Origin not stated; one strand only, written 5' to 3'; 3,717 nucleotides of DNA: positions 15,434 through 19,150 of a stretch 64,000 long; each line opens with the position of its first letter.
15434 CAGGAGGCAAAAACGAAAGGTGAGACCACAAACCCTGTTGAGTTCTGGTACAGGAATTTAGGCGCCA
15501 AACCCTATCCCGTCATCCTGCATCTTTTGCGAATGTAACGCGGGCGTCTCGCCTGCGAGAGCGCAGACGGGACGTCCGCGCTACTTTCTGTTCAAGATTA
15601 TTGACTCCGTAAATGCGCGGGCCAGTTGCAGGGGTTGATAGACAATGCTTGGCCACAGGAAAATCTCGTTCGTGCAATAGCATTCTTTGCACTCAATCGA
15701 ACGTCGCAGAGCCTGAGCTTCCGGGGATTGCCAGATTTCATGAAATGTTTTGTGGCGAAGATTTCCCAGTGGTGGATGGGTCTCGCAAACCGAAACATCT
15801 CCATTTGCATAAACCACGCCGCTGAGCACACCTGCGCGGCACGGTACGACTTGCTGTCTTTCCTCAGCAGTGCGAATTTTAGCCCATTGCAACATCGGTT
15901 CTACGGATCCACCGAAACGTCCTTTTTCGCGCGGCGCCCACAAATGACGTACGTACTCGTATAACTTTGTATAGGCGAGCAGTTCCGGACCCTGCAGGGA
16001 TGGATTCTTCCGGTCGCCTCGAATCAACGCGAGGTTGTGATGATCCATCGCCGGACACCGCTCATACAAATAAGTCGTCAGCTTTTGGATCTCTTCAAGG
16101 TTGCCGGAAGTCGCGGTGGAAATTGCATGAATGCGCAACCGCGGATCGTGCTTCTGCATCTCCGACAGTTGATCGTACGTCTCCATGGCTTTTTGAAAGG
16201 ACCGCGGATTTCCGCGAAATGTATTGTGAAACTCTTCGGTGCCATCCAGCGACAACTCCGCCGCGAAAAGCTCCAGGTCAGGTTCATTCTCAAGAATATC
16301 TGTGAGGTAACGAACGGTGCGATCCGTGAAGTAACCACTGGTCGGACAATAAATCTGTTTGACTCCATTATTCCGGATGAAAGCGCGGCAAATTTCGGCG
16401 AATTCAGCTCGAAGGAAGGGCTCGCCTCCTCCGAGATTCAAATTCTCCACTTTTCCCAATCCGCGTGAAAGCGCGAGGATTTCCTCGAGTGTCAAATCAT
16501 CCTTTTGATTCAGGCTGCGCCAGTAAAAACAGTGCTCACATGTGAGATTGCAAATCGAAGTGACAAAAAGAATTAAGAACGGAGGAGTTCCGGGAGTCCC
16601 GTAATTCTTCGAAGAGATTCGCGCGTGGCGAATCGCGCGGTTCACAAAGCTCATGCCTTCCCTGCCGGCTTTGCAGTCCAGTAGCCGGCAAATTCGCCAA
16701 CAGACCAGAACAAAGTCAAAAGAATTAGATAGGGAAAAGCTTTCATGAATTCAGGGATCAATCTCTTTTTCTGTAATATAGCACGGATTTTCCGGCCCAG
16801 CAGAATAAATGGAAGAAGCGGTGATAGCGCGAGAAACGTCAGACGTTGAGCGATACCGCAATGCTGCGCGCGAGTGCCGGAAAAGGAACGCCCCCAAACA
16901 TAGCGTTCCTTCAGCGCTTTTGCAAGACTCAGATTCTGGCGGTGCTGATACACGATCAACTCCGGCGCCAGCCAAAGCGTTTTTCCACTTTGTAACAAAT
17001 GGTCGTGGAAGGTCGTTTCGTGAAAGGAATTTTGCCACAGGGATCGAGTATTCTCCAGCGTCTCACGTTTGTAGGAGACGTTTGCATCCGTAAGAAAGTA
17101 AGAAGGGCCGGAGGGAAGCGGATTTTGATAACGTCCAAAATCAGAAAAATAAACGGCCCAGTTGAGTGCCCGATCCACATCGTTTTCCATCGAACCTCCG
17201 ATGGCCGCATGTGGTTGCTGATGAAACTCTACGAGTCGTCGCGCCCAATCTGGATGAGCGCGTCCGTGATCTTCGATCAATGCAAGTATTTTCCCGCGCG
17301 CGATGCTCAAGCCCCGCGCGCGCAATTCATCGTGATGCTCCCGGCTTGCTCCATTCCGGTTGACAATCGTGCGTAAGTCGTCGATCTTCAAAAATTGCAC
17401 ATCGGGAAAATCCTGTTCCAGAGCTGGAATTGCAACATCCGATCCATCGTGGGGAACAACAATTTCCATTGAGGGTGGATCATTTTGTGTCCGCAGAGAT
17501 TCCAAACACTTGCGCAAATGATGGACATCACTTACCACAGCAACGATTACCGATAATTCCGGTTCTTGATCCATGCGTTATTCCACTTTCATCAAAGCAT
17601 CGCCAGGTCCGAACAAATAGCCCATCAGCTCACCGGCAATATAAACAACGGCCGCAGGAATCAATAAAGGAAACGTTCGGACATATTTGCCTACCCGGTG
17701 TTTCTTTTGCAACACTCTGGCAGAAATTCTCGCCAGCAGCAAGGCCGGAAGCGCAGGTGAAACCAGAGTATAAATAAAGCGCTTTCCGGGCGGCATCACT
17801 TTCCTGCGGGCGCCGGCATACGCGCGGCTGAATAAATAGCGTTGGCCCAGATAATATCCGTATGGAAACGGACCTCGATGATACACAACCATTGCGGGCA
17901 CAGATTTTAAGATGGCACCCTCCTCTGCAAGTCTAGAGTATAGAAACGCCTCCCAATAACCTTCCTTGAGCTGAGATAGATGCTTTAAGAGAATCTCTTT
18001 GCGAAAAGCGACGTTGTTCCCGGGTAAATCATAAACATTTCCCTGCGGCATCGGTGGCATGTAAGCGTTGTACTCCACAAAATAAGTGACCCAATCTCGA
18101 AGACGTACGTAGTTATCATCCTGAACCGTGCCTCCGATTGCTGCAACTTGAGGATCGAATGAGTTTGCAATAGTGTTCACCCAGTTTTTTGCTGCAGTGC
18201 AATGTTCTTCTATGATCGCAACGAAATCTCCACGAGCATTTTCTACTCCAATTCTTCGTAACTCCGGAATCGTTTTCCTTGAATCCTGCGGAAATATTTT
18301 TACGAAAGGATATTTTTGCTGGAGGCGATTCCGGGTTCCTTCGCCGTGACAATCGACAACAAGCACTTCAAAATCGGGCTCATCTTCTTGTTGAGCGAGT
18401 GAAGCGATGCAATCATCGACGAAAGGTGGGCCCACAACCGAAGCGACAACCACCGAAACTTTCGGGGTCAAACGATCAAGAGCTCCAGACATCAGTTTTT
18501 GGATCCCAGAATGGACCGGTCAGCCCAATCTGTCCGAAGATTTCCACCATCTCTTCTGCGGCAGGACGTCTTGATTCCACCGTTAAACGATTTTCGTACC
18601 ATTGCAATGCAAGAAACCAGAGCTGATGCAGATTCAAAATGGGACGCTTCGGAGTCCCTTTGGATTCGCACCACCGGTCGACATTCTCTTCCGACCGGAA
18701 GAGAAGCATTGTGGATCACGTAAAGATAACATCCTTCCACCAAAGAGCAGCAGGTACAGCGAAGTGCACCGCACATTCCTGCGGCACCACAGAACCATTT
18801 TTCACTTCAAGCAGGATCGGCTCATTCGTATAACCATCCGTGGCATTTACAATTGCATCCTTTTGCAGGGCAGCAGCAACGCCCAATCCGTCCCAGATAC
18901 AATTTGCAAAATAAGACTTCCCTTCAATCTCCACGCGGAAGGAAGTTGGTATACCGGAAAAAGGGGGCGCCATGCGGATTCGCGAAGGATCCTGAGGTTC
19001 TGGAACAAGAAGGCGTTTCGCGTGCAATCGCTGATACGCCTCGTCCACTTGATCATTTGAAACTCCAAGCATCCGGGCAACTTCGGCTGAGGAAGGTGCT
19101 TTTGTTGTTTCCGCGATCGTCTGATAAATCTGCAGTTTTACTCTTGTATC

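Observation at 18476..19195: In-frame UGA followed by an fdhF-like SECIS hairpin inside a MerB-family gene: candidate novel selenoprotein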

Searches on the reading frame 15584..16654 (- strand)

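Call 51: search_protein_families(library=pfam, proteins=[window:15584-16654:-], max_evalue=0.001)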
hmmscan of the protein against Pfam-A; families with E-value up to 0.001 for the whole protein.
window:15584-16654:- (357 aa): 3 families
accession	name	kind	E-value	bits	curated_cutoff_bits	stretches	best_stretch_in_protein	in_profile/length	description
PF04055.27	Radical_SAM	-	1.9e-14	54.6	29.5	1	31-168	3-141/166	Radical SAM superfamily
PF13186.11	SPASM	-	7.4e-10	39.4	21.5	1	272-326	1-67/67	Iron-sulfur cluster-binding domain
PF13353.11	Fer4_12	-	0.00011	23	22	1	29-112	10-96/137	4Fe-4S single cluster domain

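Call 84: search_protein_families(library=ncbifam, proteins=[window:15584-16654:-], max_evalue=0.00001)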
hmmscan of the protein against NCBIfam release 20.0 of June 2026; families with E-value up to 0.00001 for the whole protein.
window:15584-16654:- (357 aa): 39 families (the best 25 are shown)
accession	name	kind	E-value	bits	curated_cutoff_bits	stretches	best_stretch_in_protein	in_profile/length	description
TIGR04133.1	rSAM_w_lipo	hypoth_equivalog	2.1e-16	59.8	425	1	31-325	30-321/350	TIGR04133 family radical SAM/SPASM protein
TIGR04055.1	rSAM_NirJ2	equivalog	3.8e-16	59.5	500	1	32-323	7-288/326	putative heme d1 biosynthesis radical SAM protein NirJ2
TIGR04250.1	SCM_rSAM_ScmE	equivalog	8e-16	57.9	400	1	30-319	8-303/358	SynChlorMet cassette radical SAM/SPASM protein ScmE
TIGR04054.1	rSAM_NirJ1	equivalog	1.8e-15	56.5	650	1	15-192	26-196/387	putative heme d1 biosynthesis radical SAM protein NirJ1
TIGR04545.1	rSAM_ahbD_hemeb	equivalog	1e-13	51.5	500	1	31-216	6-181/339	heme b synthase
NF050035.1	rSAM_WgK_link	exception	2.8e-13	49.6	650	1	26-165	10-145/367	radical SAM/SPASM peptide maturase WgkB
TIGR04053.2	TIGR04053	equivalog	2.9e-13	49.8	395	1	25-196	7-173/366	TIGR04053 family radical SAM/SPASM domain-containing protein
TIGR04051.1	rSAM_NirJ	equivalog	3.4e-13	49.3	515.45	1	25-191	2-158/354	heme d1 biosynthesis radical SAM protein NirJ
NF033640.1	N_Twi_rSAM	subfamily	4.5e-13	49.1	170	1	21-211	107-310/398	twitch domain-containing radical SAM protein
TIGR04546.1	rSAM_ahbC_deAc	equivalog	1e-12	47.6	650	1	25-163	39-172/390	12,18-didecarboxysiroheme deacetylase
TIGR04317.1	W_rSAM_matur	equivalog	1.2e-12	47.6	380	1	28-195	7-170/349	tungsten cofactor oxidoreductase radical SAM maturase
TIGR03961.1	rSAM_PTO1314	hypoth_equivalog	1.5e-12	47.4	306.05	1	34-192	32-174/332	PTO1314 family radical SAM protein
TIGR03962.1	mycofact_rSAM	equivalog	7.7e-12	45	265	1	29-325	16-300/339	mycofactocin radical SAM maturase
TIGR04347.1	pseudo_SAM_Halo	equivalog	1.5e-11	44.2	525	1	25-190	38-196/390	TIGR04347 family pseudo-SAM/SPASM protein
TIGR04103.1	rSAM_nif11_3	equivalog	2.3e-11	42.9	725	1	31-166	11-140/412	nif11-class peptide radical SAM maturase 3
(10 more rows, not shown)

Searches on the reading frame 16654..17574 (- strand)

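Call 51: search_protein_families(library=pfam, proteins=[window:16654-17574:-], max_evalue=0.001)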
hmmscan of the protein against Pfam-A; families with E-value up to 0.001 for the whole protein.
window:16654-17574:- (307 aa): 1 family
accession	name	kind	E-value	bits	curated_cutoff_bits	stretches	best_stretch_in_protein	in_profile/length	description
PF00535.33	Glycos_transf_2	-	2.3e-12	47.6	23.3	1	8-174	1-165/168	Glycosyl transferase family 2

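Call 84: search_protein_families(library=ncbifam, proteins=[window:16654-17574:-], max_evalue=0.00001)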
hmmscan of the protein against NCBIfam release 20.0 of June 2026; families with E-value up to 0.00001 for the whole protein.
window:16654-17574:- (307 aa): 4 families
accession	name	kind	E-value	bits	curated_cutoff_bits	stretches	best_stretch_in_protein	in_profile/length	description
NF041394.1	GtaseAglG_Halo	equivalog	5.8e-09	35.6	440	1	8-132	4-122/304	glucosyl-dolichyl phosphate glucuronosyltransferase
NF041875.1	EPS_EpsD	equivalog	2.4e-08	33.8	370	1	7-134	1-121/325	exopolysaccharide biosynthesis glycosyltransferase EpsD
TIGR03965.1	mycofact_glyco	equivalog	9.9e-08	31.3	280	1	3-247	72-316/467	mycofactocin biosynthesis glycosyltransferase MftF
NF007482.0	PRK10073.1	equivalog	2e-07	30.3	423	1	1-120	2-112/334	glycosyltransferase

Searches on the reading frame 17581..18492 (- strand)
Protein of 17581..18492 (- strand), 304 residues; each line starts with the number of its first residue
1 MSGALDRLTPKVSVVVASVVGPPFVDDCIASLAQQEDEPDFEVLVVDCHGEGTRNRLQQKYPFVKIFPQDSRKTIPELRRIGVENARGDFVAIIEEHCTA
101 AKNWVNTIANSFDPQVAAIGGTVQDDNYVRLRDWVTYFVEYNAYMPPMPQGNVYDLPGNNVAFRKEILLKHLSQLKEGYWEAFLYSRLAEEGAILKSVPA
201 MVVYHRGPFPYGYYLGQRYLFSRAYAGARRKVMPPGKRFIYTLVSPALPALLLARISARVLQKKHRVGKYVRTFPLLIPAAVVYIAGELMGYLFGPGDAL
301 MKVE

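Call 51: search_protein_families(library=pfam, proteins=[window:17581-18492:-], max_evalue=0.001)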
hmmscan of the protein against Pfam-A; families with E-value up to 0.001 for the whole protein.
window:17581-18492:- (304 aa): 2 families
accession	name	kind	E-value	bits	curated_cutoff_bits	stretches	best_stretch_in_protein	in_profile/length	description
PF00535.33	Glycos_transf_2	-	3.5e-13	50.3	23.3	1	13-169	1-165/168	Glycosyl transferase family 2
PF13641.12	Glyco_tranf_2_3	-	2.6e-05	24.8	27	1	10-170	1-173/230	Glycosyltransferase like family 2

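Call 84: search_protein_families(library=ncbifam, proteins=[window:17581-18492:-], max_evalue=0.00001)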
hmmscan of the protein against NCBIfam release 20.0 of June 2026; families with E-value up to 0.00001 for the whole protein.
window:17581-18492:- (304 aa): 4 families
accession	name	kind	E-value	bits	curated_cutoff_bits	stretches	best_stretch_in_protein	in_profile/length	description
TIGR03965.1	mycofact_glyco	equivalog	6.9e-12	45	280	1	5-226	70-301/467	mycofactocin biosynthesis glycosyltransferase MftF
NF041394.1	GtaseAglG_Halo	equivalog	8.4e-09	35.1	440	1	12-169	3-169/304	glucosyl-dolichyl phosphate glucuronosyltransferase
NF038299.1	EPS_HpsN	equivalog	3.3e-07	29.6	425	1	10-126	1-122/317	hormogonium polysaccharide biosynthesis glycosyltransferase HpsN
NF041875.1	EPS_EpsD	equivalog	4.2e-06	26.4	370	1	12-137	1-131/325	exopolysaccharide biosynthesis glycosyltransferase EpsD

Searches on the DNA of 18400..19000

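Call 13: search_rna_families(source=window, start=18400, end=19000, threshold=evalue, max_evalue=10, show_alignments=3)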
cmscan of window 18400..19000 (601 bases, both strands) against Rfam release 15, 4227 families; matches with E-value up to 10: 2.
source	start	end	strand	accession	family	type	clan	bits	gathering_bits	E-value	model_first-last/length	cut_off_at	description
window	18745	18787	-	RF00838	mir-252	Gene; miRNA;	CL00135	15.1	45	6.6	19-59/77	no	mir-252 microRNA precursor family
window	18657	18712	-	RF02913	pemK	Cis-reg;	-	14.9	34.8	4.6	1-61/61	no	pemK RNA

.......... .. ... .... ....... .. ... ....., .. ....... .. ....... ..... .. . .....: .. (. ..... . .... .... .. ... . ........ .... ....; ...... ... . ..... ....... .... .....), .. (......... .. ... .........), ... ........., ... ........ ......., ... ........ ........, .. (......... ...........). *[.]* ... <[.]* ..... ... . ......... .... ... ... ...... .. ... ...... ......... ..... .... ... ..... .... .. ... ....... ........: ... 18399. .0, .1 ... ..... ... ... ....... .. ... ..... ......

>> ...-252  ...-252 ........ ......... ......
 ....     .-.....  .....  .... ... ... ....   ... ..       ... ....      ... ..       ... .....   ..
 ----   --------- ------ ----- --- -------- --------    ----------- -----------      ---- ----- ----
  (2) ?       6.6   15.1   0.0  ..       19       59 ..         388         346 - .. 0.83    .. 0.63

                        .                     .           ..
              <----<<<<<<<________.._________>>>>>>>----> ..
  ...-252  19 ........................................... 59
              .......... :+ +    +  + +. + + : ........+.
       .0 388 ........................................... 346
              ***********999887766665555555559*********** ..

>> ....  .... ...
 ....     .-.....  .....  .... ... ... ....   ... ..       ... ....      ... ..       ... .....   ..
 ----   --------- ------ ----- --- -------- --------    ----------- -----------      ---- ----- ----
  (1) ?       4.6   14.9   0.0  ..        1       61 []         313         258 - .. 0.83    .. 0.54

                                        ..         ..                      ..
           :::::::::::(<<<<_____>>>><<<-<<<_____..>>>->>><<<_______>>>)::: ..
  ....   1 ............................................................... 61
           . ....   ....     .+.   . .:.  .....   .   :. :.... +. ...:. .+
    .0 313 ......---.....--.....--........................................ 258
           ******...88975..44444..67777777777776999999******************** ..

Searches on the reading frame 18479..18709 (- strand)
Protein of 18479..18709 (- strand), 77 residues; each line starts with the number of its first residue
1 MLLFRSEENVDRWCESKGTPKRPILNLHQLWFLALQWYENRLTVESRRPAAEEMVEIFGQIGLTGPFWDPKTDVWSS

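Call 42: find_homologous_proteins(query=window:18479-18709:-, max_evalue=0.001)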
Query window:18479-18709:- (77 aa): 700 proteins with E <= 0.001 among 700 candidates; the best 120 are listed.
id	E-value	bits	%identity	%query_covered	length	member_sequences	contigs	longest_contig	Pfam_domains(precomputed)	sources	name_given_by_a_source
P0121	1.0e-41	158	90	100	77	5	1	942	-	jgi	jgi:hypothetical protein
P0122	1.9e-40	154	86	100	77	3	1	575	-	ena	-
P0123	1.3e-34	136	75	99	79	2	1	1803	-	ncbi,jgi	jgi:hypothetical protein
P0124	2.0e-34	135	77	97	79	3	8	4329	-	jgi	jgi:hypothetical protein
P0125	2.4e-34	135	75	97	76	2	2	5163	-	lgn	-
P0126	4.4e-34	134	77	97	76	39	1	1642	-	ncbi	-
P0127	4.6e-34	134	77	97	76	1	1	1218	-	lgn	-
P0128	1.2e-33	132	75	97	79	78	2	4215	-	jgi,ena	-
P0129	1.2e-33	132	74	99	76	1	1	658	-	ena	-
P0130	1.7e-33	132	75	100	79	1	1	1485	-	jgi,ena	-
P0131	2.4e-33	131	75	97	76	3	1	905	-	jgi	-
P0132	2.5e-33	131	75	97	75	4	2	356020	-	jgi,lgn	jgi:hypothetical protein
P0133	4.1e-33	131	75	99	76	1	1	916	-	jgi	jgi:hypothetical protein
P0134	4.1e-33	131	75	99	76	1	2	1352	-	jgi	jgi:hypothetical protein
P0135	5.6e-33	130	76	99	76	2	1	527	-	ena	-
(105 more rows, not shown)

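Call 53: search_protein_representatives(alignment_id=A4)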
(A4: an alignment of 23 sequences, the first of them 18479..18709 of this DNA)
Query: 23 sequences, 77 profile positions. Proteins with E-value up to 0.001 (for the whole library): 555; up to 1e-10: 131; up to 1e-30: 1. The best 150 are listed.
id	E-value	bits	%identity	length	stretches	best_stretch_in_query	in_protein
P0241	2.1e-37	143.0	-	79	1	1-75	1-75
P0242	3.0e-30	120.1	-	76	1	1-75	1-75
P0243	1.3e-29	118.0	-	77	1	1-72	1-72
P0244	3.5e-29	116.7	-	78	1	1-75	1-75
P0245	1.8e-28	114.4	-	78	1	1-75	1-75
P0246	1.5e-26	108.2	-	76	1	1-74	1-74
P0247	7.3e-26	106.0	-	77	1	1-75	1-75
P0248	1.1e-25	105.4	-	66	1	11-72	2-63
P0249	5.1e-24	100.1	-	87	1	1-54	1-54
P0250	5.9e-24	99.9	-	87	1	29-76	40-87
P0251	2.1e-23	98.2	-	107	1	1-71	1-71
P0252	4.2e-23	97.2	-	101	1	1-67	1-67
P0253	2.3e-21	91.6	-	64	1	12-75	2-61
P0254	3.0e-21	91.2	-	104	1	25-75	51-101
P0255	6.6e-21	90.2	-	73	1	1-72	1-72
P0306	1.1e-13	67.1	-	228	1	1-69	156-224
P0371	1.0e-10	57.5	-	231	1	1-70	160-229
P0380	3.0e-10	56.0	-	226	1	1-68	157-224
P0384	3.5e-10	55.8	-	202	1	1-69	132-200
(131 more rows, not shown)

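Call 55: find_encoding_contigs(protein=P0371, flank=5000, max_places=3)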
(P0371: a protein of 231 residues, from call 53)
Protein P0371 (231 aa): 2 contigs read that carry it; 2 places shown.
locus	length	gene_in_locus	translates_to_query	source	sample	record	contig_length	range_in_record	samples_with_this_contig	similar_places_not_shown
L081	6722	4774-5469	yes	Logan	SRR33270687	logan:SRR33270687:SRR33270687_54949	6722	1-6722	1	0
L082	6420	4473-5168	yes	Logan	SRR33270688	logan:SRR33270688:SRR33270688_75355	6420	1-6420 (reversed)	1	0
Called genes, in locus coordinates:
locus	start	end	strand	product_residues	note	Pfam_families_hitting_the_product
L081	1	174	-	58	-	?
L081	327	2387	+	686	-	PF00296:Bac_luciferase, PF01040:UbiA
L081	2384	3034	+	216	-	PF02517:Rce1-like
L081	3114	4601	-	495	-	PF13088:BNR_2 (faint)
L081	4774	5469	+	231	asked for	PF03243:MerB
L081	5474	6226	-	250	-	PF01925:TauE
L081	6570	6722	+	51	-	?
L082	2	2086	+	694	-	?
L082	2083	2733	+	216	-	PF02517:Rce1-like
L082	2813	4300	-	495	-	PF13088:BNR_2 (faint)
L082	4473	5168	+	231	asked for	PF03243:MerB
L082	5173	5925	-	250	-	PF01925:TauE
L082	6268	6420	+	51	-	?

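Call 56: find_encoding_contigs(protein=P0384, flank=5000, max_places=3)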
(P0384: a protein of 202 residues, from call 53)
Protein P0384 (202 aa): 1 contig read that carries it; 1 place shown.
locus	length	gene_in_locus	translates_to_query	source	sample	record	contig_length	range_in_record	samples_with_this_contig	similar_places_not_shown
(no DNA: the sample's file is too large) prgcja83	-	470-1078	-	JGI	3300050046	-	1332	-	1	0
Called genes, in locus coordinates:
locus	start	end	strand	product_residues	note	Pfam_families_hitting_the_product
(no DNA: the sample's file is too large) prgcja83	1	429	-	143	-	?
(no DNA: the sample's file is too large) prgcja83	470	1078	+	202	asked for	PF03243:MerB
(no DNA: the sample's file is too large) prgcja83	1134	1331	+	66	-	?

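Call 57: find_encoding_contigs(protein=P0380, flank=3000, max_places=2)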
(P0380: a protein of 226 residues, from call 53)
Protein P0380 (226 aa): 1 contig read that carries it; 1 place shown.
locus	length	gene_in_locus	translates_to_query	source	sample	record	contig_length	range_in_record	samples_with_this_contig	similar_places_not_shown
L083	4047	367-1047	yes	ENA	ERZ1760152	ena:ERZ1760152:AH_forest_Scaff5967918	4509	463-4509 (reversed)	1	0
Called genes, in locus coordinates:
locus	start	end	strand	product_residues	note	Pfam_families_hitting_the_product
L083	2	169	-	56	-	?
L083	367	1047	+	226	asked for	PF03243:MerB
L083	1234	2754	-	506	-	PF27133:YfdI_N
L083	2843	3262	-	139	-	PF13411:MerR_1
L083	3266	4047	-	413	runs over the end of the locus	?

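Call 58: find_encoding_contigs(protein=P0306, flank=3000, max_places=2)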
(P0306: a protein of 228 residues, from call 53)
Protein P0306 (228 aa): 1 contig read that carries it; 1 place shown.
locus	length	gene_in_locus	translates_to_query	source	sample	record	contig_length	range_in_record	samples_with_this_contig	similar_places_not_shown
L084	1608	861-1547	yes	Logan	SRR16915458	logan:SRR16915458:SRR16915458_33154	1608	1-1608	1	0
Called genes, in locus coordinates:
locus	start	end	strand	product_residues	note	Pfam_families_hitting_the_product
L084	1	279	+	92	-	?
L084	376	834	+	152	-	PF14539:DUF4442, PF13622:4HBT_3 (weak), PF03061:4HBT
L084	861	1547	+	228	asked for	PF03243:MerB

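Call 72: find_encoding_contigs(protein=window:18479-18709:-, flank=2000, max_places=3)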
Protein window:18479-18709:- (77 aa): 5 contigs read that carry it; 3 places shown.
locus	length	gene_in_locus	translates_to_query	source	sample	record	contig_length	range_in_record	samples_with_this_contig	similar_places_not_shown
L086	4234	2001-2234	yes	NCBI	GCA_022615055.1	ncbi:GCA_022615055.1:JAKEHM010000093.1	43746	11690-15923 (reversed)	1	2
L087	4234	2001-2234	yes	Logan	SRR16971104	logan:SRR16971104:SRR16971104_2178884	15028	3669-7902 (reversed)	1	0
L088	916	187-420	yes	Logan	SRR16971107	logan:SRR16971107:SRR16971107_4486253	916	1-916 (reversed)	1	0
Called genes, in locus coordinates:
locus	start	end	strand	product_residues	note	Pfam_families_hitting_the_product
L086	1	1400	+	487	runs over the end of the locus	PF01435:Peptidase_M48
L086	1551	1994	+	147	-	PF03243:MerB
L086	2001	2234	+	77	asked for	-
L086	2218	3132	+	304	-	PF13641:Glyco_tranf_2_3 (weak), PF00535:Glycos_transf_2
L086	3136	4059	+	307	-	PF00535:Glycos_transf_2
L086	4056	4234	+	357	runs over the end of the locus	PF04055:Radical_SAM, PF13186:SPASM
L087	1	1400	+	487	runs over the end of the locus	PF01435:Peptidase_M48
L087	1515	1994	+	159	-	PF03243:MerB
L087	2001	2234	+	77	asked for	-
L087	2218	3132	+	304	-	PF13641:Glyco_tranf_2_3 (weak), PF00535:Glycos_transf_2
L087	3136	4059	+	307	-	PF00535:Glycos_transf_2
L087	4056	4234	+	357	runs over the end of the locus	PF04055:Radical_SAM, PF13186:SPASM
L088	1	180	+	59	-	?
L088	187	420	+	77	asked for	-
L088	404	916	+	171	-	?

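Call 73: list_cluster_members(proteins=[window:18479-18709:-, window:18719-19159:-])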
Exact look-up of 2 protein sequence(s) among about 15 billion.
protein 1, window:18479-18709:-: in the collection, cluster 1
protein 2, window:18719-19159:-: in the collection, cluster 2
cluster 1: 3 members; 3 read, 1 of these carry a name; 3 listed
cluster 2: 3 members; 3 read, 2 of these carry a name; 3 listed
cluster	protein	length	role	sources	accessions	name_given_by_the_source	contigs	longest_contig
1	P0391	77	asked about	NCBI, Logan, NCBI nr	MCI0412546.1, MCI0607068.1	alkylmercury lyase family protein [bacterium]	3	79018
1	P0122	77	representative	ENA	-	-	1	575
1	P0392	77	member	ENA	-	-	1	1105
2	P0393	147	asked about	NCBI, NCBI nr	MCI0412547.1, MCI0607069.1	hypothetical protein L0222_07060 [bacterium] | hypothetical protein [bacterium]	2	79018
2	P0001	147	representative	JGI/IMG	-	DNA-binding transcriptional MocR family regulator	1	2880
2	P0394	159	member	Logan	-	-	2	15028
